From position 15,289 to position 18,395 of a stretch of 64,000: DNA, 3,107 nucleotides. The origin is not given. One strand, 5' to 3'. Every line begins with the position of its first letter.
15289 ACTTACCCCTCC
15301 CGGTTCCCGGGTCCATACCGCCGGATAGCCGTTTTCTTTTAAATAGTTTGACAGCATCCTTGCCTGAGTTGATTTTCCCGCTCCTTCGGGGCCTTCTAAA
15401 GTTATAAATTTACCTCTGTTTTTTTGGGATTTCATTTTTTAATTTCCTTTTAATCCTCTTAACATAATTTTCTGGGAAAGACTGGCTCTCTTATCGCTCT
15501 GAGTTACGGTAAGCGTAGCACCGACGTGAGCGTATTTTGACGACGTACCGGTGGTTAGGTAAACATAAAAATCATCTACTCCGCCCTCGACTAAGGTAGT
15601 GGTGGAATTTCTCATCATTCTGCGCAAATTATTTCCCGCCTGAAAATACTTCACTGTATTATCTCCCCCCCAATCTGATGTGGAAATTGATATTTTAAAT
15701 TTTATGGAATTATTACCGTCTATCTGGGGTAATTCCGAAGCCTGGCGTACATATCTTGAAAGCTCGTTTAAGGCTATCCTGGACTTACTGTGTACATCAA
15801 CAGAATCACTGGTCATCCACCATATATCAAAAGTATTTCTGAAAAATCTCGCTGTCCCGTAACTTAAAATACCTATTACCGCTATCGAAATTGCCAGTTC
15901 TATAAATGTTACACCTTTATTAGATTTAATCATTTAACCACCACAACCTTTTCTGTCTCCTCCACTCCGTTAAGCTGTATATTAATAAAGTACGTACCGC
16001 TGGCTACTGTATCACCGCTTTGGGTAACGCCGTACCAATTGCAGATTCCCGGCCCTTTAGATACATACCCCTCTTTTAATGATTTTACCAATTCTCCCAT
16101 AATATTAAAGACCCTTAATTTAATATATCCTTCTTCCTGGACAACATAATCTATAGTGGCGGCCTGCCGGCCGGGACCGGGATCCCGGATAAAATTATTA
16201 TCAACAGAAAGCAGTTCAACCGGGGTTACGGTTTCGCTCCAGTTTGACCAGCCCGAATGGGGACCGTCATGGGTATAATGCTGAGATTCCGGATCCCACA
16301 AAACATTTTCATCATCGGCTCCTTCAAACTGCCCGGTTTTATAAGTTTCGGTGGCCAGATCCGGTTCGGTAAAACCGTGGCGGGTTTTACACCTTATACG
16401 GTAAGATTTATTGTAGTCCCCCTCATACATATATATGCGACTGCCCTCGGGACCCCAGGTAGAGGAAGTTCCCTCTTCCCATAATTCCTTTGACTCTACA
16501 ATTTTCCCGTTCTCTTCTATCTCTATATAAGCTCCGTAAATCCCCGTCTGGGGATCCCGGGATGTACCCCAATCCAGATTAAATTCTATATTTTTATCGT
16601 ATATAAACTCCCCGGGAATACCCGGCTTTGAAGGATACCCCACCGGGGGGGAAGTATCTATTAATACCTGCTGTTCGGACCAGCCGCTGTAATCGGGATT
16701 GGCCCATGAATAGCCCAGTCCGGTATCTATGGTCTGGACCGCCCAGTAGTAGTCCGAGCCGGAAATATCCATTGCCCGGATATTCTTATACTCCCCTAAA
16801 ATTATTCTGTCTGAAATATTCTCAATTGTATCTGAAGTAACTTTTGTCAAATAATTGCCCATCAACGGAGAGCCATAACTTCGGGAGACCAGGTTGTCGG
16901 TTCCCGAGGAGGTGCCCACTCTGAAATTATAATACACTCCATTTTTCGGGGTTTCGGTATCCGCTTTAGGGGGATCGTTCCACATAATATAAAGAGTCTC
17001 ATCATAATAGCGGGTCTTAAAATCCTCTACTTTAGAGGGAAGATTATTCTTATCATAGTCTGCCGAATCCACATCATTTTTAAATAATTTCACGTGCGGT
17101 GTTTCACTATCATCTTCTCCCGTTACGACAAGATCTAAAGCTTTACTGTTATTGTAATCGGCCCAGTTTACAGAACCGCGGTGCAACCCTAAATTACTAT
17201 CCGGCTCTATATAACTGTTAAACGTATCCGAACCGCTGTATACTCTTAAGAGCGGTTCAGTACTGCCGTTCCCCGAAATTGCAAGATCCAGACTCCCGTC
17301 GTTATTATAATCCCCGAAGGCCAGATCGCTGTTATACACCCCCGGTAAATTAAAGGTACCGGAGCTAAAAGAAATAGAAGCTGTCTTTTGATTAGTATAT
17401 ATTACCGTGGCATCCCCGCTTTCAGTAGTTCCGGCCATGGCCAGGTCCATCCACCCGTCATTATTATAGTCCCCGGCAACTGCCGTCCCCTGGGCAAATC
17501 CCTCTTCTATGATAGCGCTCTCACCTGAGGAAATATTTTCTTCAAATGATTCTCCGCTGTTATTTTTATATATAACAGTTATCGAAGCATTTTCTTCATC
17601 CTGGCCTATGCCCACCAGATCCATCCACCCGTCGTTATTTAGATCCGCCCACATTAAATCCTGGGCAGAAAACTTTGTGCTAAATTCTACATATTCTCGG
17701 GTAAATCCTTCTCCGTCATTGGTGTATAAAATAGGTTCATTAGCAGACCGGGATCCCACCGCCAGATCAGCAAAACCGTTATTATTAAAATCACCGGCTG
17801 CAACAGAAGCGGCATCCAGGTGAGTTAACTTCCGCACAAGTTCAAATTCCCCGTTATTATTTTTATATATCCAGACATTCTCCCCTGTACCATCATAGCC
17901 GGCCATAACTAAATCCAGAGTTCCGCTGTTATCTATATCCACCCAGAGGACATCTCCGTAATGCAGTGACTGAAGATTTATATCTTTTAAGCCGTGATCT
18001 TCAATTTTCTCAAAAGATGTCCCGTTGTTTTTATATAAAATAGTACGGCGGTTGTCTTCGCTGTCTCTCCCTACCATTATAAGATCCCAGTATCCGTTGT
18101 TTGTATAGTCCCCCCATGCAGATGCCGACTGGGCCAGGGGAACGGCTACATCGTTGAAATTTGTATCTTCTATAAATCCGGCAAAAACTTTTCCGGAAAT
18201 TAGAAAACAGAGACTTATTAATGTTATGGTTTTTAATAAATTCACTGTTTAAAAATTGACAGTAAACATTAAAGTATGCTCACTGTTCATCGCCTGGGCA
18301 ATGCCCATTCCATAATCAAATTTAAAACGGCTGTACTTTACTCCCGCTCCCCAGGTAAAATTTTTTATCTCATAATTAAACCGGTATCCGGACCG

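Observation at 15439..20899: Hybrid cassette: minor pilins PilV-PilX-PilW with an embedded PorV-like barrel and a T9SS-tagged propeller adhesin in place of PilY1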

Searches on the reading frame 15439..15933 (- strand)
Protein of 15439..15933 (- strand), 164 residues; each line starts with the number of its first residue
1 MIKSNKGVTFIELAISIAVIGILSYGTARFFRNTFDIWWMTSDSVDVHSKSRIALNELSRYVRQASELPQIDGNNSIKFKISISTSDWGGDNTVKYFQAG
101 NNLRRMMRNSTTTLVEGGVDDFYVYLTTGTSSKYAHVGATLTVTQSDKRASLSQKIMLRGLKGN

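Call 3: search_protein_families(library=pfam, proteins=[window:15439-15933:-], max_evalue=1)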
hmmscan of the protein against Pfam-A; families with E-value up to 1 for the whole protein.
window:15439-15933:- (164 aa): 2 families
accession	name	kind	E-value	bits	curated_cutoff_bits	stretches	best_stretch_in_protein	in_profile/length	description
PF07963.17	N_methyl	-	0.00011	22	21.2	1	3-26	2-25/27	Prokaryotic N-terminal methylation motif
PF05706.17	CDKN3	-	0.25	11.4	20.7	1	102-135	55-88/168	Cyclin-dependent kinase inhibitor 3 (CDKN3)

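Call 4: search_protein_families(library=ncbifam, proteins=[window:15439-15933:-], max_evalue=1)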
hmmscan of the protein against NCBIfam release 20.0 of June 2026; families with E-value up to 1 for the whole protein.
window:15439-15933:- (164 aa): 5 families
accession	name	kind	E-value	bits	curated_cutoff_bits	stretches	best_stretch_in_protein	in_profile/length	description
TIGR02532.1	IV_pilin_GFxxxE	domain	0.0012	18.6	16.3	1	6-24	2-20/24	prepilin-type N-terminal cleavage/methylation domain-containing protein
TIGR02599.1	TIGR02599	subfamily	0.0027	17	256.5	1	8-66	2-60/361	Verru_Chthon cassette protein C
TIGR01711.1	gspJ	equivalog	0.028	14.2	64.85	1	7-76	2-72/192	type II secretion system minor pseudopilin GspJ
NF041775.1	typeIV_PilA_Myxo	equivalog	0.07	13.1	400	1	4-24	9-29/214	type IV pilin protein PilA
NF007862.0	PRK10574.1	equivalog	0.17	12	138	1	4-24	3-23/145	prepilin peptidase-dependent pilin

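Call 62: search_solved_structures(query=A7, max_evalue=10)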
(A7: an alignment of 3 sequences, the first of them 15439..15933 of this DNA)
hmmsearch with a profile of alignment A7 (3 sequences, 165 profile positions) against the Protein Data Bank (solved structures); distinct sequences matched with E-value up to 10: 22.
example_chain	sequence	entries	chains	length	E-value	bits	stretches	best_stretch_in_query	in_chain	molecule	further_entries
9laa_A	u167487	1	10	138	0.00018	24.6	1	1-33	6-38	Type IV pilin protein PilA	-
9egp_A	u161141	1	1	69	0.0018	21.4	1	3-32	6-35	Geopilin domain 1 protein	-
7tgg_A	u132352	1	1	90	0.0057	19.8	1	3-31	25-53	Geopilin domain 1 protein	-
9lab_B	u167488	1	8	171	0.01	18.9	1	1-31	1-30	MSHA major pilin subunit MshA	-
8tob_GA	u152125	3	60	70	0.067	16.3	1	9-33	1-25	Fimbrial protein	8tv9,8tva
2hi2_A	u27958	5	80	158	0.085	15.9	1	9-29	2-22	Fimbrial protein | PilA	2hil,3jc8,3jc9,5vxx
1ay2_A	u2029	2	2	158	0.095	15.8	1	9-29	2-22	TYPE 4 PILIN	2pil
8tj2_C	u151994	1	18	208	0.12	15.4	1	9-31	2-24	Type IV major pilin protein PilA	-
2m7g_A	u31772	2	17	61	0.15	15.1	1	9-32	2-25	Geopilin domain 1 protein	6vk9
6gv9_A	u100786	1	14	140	0.17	15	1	9-33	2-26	Prepilin peptidase-dependent protein D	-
8qqj_J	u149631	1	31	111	0.21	14.7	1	9-48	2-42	Type IV narrow pilus major component PilA5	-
1eww_A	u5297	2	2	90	0.21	14.7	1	103-147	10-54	ANTIFREEZE PROTEIN | thermal hysteresis protein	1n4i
5kua_A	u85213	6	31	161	0.24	14.5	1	9-28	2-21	pilin | Neisseria meningitidis PilE variant SB-GATDH | Neisseria meningitidis PilE, SB-DATDH variant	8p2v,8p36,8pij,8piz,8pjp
8tum_e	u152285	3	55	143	0.24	14.5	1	9-31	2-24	Type IV major pilin protein PilA | Pilin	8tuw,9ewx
1oqw_A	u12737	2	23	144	0.25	14.4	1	9-31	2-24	Fimbrial protein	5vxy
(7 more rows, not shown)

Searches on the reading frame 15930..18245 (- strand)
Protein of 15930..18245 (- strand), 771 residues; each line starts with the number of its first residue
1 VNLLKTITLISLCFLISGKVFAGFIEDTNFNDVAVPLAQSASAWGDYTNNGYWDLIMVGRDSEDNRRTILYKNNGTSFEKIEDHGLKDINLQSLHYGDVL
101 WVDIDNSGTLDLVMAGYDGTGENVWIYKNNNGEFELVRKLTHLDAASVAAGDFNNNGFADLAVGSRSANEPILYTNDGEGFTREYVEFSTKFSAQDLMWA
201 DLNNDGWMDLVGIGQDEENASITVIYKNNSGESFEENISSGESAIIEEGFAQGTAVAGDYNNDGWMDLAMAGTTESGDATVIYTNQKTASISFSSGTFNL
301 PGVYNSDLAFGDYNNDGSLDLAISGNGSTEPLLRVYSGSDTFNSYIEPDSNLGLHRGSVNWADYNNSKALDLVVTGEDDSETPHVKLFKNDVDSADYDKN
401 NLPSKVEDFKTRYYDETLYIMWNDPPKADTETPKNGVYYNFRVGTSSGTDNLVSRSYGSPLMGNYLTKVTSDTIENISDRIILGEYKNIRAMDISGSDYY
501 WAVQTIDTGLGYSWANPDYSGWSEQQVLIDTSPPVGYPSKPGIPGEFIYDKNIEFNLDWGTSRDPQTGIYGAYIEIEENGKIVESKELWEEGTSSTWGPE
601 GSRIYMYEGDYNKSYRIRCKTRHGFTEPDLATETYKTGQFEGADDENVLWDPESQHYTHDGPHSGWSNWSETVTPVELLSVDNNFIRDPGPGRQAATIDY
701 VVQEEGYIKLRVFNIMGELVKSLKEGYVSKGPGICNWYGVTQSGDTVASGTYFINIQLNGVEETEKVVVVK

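Call 3: search_protein_families(library=pfam, proteins=[window:15930-18245:-], max_evalue=1)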
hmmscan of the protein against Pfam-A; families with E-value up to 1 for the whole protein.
window:15930-18245:- (771 aa): 5 families
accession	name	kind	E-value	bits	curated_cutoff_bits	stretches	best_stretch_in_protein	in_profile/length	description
PF13517.12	FG-GAP_3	-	6.5e-32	110.4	26.9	6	152-211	1-60/61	FG-GAP-like repeat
PF01839.29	FG-GAP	-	1.9e-14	53.6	22.1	4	146-173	3-27/37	FG-GAP repeat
PF13860.13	FlgD_ig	-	8.3e-05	22.9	27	1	708-757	25-74/79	FlgD Ig-like domain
PF18962.6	Por_Secre_tail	-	0.0084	16.8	27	1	689-769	3-75/75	Secretion system C-terminal sorting domain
PF13585.12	CHU_C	-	0.0089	16.6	27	1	708-766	29-81/86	CHU_C Type IX secretion signal domain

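Call 4: search_protein_families(library=ncbifam, proteins=[window:15930-18245:-], max_evalue=1)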
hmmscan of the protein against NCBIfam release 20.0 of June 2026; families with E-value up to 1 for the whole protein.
window:15930-18245:- (771 aa): 6 families
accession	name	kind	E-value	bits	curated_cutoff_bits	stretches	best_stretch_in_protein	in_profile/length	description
NF047539.1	XAC2610_fam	domain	1.6e-08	34.9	35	1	257-284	3-33/89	XAC2610-related protein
NF040734.1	CC-COOH_SaoC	equivalog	1.3e-05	25.1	80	0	198-234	51-88/148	Cys-Cys-COOH (seleno)protein SaoC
NF005176.1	PRK06655.1-1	equivalog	0.002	18.1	230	1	705-766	96-157/197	flagellar hook assembly protein FlgD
NF009452.0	PRK12812.1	equivalog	0.015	14.5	258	1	704-760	150-208/289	flagellar basal body rod modification protein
TIGR04183.1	Por_Secre_tail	domain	0.047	13.7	23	1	696-769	9-71/72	T9SS type A sorting domain-containing protein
NF009276.0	PRK12633.1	equivalog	0.056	13.2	383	1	693-760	115-183/234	flagellar basal body rod modification protein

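Call 27: search_solved_structures(query=window:15930-18245:-, max_evalue=0.1)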
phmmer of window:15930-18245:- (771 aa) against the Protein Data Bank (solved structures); distinct sequences matched with E-value up to 0.1: 2.
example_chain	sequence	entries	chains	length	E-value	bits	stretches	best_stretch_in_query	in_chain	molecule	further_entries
3v4p_A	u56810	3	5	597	0.00011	23.7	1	138-284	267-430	Integrin alpha-4 | Integrin alpha4 subunit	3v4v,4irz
9p95_A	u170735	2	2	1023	0.00026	22.4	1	138-284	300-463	Integrin alpha-4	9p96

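Call 54: find_related_loci(query=A3, collection=metagenome_contigs, flank=5000)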
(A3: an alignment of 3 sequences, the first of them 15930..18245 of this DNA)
Query A3 (771 aa) in metagenome_contigs; peptide patterns used: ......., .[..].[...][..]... (x = any residue, [..] = any of these).
202 stretches matched a pattern; 57 encode a relative of the query (tblastn E <= 1e-3); 57 distinct loci.
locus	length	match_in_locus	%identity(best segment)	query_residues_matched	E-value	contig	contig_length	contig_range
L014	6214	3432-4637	31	3-374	1e-24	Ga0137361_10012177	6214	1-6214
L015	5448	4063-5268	31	3-374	3e-24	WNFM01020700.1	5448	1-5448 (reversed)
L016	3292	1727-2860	29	41-394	1e-23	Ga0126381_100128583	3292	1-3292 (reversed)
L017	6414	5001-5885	30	38-391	4e-15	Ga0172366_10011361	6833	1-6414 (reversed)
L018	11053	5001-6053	28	41-391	2e-14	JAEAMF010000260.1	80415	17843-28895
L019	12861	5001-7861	29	43-457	2e-18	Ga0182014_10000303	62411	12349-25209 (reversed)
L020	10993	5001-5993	25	42-379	3e-14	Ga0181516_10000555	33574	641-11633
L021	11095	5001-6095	25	41-455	4e-14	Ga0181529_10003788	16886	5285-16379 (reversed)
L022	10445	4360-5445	25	44-455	4e-14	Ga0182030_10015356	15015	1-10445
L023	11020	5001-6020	26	44-340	2e-13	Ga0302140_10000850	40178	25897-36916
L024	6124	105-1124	26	44-340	3e-13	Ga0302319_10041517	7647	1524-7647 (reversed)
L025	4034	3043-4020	26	42-326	1e-12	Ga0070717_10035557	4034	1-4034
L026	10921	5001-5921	27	67-324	2e-12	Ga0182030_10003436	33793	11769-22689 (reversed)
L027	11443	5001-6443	25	36-535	2e-12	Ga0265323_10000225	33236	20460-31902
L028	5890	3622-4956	26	9-454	1e-11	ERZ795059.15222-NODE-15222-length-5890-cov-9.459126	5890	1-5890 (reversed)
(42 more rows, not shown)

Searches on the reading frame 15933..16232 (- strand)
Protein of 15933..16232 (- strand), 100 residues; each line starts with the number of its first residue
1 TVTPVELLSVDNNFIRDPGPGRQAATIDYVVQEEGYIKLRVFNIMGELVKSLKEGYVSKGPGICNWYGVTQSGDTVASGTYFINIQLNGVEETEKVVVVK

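Call 71: search_solved_structures(query=A8, max_evalue=10, show_alignments=2)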
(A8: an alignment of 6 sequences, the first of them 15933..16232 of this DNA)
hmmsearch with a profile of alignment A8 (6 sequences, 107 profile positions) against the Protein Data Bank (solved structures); distinct sequences matched with E-value up to 10: 32.
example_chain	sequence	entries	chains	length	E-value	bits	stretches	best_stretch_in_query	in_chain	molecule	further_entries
7eh9_A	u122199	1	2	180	1.1e-06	32.1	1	41-97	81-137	Basal-body rod modification protein FlgD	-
7bhq_A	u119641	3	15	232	1.5e-06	31.7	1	41-97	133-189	Basal-body rod modification protein FlgD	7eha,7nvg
3osv_A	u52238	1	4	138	1.8e-05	28.1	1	40-94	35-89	Flagellar basal-body rod modification protein FlgD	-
3c12_A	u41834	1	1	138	7.9e-05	26.1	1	39-95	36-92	Flagellar protein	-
6za2_A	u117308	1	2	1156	0.00016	25.1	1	43-106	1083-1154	Por secretion system protein porU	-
4zzf_A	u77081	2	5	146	0.0048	20.4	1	43-95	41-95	Flagellar basal body rod modification protein | Basal-body rod modification protein FlgD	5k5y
4zzk_A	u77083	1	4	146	0.0048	20.4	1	43-95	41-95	Basal-body rod modification protein FlgD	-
1xf1_A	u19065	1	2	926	0.053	17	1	69-93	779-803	C5a peptidase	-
8bty_A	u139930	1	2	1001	0.057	16.9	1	69-93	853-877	C5a peptidase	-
5hfs_A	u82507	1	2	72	0.061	16.8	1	77-105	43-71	Gingipain R2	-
7pq4_A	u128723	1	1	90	0.11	16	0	77-105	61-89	Arginine-specific cysteine proteinase (Arg-gingipain)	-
5ag9_A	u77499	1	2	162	0.36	14.3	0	78-105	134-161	Gingipain R2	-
1crz_A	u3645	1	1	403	0.45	14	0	64-99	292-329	TOLB PROTEIN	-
2w8b_B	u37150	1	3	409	0.45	14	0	64-99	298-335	PROTEIN TOLB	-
2w8b_A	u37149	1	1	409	0.46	14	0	64-99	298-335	PROTEIN TOLB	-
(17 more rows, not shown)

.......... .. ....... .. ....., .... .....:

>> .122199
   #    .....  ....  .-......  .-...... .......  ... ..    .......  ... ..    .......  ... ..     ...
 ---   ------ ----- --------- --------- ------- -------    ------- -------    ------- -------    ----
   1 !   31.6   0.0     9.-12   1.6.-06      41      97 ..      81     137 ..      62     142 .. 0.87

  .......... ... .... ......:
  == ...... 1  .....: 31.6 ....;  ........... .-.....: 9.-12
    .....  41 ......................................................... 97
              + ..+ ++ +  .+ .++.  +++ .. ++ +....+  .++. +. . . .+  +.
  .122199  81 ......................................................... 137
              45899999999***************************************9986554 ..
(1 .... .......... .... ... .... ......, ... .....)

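Call 72: search_protein_families(library=ncbifam, alignment_id=A8, max_evalue=0.1)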
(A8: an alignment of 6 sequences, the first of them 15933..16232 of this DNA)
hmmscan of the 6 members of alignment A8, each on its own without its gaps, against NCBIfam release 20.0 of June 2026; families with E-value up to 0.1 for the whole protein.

A. member 1, window:15933-16232:- (100 aa): 8 families
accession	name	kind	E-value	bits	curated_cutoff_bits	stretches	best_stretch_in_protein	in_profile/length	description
NF005176.1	PRK06655.1-1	equivalog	3.5e-05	23.8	230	1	33-96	95-158/197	flagellar hook assembly protein FlgD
TIGR04183.1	Por_Secre_tail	domain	6e-05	23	23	1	24-98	8-71/72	T9SS type A sorting domain-containing protein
NF033707.1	T9SS_sortase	equivalog_domain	6e-05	20.9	420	1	36-95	1024-1085/1095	type IX secretion system sortase PorU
NF052323.1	T9SSA_dep_M6i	equivalog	0.00034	18.7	600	1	18-98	962-1037/1043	T9SS-dependent M6-like inactivated metalloprotease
NF009452.0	PRK12812.1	equivalog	0.00094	18.5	258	1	33-90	150-209/289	flagellar basal body rod modification protein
NF009276.0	PRK12633.1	equivalog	0.0022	17.8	383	1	21-90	114-184/234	flagellar basal body rod modification protein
NF038113.1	T9SSA_dep_M36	equivalog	0.0022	16.2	885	1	12-98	791-868/869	T9SS-dependent M36 family metallopeptidase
NF052228.1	T9SS_PorZ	equivalog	0.0034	15.9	260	1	39-99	699-756/757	type IX secretion system anionic LPS delivery protein PorZ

B. families by the number of members that match (of 6 scanned): 12 families
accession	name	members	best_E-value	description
NF052228.1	T9SS_PorZ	6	7.5e-11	type IX secretion system anionic LPS delivery protein PorZ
NF033707.1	T9SS_sortase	6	3.8e-10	type IX secretion system sortase PorU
TIGR04183.1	Por_Secre_tail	6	3e-09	T9SS type A sorting domain-containing protein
NF005176.1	PRK06655.1-1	6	1.5e-07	flagellar hook assembly protein FlgD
NF009276.0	PRK12633.1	6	1.4e-06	flagellar basal body rod modification protein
NF009452.0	PRK12812.1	6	0.00021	flagellar basal body rod modification protein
NF052323.1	T9SSA_dep_M6i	5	6.8e-07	T9SS-dependent M6-like inactivated metalloprotease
NF038113.1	T9SSA_dep_M36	5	0.0003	T9SS-dependent M36 family metallopeptidase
NF009453.0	PRK12813.1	4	0.00012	flagellar basal body rod modification protein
NF009277.0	PRK12634.1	2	0.0012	flagellar basal body rod modification protein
NF004496.1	PRK05842.1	2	0.0037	flagellar hook assembly protein FlgD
NF053608.1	Lsa66_OmpA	1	0.067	fibronectin-binding adhesin Lsa66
